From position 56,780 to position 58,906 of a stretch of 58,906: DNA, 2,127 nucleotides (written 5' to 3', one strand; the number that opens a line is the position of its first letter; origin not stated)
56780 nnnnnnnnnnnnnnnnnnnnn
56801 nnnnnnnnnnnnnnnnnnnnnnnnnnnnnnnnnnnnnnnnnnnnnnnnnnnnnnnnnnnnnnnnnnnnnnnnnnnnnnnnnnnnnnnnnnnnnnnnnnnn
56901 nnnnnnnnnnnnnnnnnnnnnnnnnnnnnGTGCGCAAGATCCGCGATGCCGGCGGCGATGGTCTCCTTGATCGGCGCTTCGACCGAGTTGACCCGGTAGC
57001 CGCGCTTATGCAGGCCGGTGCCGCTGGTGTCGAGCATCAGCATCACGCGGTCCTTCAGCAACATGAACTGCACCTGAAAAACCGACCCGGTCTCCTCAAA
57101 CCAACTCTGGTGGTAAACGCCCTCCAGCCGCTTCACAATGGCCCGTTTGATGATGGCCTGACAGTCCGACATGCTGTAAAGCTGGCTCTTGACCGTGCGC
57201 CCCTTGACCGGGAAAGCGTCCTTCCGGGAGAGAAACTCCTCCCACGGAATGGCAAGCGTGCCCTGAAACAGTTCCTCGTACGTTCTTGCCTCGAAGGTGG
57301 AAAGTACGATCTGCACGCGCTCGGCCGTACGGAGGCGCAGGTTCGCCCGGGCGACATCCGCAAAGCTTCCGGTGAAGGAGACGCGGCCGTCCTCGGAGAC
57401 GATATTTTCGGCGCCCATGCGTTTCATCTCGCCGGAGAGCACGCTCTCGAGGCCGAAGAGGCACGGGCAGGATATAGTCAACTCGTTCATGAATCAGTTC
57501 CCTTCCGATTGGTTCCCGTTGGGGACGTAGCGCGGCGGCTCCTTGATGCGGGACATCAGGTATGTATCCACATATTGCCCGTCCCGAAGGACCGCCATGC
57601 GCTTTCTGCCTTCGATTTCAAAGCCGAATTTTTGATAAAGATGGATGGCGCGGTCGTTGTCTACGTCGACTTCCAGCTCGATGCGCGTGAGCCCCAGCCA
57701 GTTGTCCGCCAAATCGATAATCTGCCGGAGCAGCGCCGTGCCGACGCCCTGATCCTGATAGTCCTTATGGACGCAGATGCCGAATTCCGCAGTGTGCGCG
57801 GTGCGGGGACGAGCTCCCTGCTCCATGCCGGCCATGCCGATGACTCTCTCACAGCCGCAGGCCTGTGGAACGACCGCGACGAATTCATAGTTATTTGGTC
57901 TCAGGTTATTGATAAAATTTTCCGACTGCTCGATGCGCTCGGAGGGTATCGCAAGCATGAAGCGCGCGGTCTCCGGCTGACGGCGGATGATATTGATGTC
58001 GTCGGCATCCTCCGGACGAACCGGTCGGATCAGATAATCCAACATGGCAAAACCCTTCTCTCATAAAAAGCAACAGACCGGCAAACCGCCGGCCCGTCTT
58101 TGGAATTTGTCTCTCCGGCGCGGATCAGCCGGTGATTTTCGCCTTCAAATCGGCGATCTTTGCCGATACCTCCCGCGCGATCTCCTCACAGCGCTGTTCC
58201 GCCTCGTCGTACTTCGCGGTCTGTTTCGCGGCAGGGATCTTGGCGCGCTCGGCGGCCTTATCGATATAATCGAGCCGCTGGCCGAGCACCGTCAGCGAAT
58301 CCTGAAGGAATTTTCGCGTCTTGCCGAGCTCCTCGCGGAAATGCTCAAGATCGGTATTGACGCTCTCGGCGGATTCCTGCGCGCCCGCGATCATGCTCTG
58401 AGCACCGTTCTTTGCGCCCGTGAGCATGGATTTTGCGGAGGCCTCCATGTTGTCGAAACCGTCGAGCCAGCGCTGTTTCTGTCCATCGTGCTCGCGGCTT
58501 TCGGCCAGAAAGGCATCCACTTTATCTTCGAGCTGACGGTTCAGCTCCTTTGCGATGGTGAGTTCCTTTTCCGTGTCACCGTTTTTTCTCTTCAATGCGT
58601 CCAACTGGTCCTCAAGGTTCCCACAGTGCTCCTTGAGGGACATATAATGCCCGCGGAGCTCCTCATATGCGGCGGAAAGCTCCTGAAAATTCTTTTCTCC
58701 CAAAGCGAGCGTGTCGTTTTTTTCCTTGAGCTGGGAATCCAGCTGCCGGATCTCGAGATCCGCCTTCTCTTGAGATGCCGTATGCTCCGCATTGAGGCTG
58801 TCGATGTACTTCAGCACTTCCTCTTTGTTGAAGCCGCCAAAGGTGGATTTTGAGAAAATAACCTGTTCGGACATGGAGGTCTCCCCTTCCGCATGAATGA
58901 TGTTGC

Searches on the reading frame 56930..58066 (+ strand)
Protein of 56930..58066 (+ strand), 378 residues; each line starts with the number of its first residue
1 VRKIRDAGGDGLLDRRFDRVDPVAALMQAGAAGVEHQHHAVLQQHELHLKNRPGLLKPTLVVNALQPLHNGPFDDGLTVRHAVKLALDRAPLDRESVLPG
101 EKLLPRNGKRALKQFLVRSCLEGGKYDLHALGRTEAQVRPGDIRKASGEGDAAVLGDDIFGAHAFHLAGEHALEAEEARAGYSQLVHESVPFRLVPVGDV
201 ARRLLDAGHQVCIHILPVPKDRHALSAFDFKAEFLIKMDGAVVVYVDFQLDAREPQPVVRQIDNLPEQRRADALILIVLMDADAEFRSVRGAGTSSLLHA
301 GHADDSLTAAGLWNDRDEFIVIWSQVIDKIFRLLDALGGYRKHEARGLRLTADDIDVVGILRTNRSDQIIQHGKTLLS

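Call 47: find_encoding_contigs(protein=window:56930-58066:+, flank=10000, max_places=4)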
Protein window:56930-58066:+ (378 aa): no gene with exactly this product is on record in the collection.

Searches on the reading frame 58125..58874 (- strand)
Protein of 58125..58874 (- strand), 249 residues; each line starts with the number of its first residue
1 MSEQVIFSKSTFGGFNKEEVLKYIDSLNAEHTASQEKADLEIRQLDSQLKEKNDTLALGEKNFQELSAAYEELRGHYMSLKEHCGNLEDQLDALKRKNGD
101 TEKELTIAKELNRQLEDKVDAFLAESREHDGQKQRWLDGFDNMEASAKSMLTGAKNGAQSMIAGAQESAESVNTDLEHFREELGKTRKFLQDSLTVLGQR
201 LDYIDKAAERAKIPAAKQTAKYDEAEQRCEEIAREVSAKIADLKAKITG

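Call 50: find_encoding_contigs(protein=window:58125-58874:-, flank=10000, max_places=4)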
Protein window:58125-58874:- (249 aa): 3 contigs read that carry it; 3 places shown.
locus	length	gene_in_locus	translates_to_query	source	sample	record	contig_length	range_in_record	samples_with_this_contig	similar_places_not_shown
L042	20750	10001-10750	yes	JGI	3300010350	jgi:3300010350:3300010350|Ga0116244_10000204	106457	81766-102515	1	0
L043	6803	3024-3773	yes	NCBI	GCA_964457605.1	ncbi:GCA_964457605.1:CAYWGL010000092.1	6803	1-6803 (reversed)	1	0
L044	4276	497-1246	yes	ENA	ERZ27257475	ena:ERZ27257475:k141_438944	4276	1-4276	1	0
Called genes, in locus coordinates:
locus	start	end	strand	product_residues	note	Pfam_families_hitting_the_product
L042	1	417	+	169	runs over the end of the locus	PF01471:PG_binding_1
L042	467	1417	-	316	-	PF02541:Ppx-GppA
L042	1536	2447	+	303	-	PF00890:FAD_binding_2 (weak), PF01266:DAO (weak), PF01946:Thi4 (faint), PF07992:Pyr_redox_2, PF12831:FAD_oxidored (weak), PF13450:NAD_binding_8 (weak), PF13738:Pyr_redox_3, PF00070:Pyr_redox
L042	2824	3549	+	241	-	PF02540:NAD_synthase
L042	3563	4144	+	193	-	PF01966:HD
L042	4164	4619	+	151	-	PF04266:ASCH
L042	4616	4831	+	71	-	-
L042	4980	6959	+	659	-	PF04851:ResIII, PF17757:UvrB_inter, PF27431:UvrB_3rd, PF00271:Helicase_C, PF12344:UvrB, PF02151:UVR (weak)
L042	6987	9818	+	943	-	PF00005:ABC_tran (faint), PF02463:SMC_N (faint), PF03193:RsgA_GTPase (faint), PF13191:AAA_16 (faint), PF13304:AAA_21 (faint), PF13555:AAA_29 (faint), PF17760:UvrA_inter, PF17755:UvrA_DNA-bind, +1 more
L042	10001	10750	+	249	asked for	PF07889:DUF1664 (faint)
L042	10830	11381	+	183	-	PF13302:Acetyltransf_3, PF13420:Acetyltransf_4, PF00583:Acetyltransf_1, PF13673:Acetyltransf_10 (weak), PF13508:Acetyltransf_7, PF13523:Acetyltransf_8 (weak)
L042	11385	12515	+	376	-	PF22020:RlmL_1st, PF02926:THUMP, PF01170:UPF0020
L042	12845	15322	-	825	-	PF01520:Amidase_3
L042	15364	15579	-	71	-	-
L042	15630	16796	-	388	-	-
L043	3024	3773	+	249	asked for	PF07889:DUF1664 (faint)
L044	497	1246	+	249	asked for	PF07889:DUF1664 (faint)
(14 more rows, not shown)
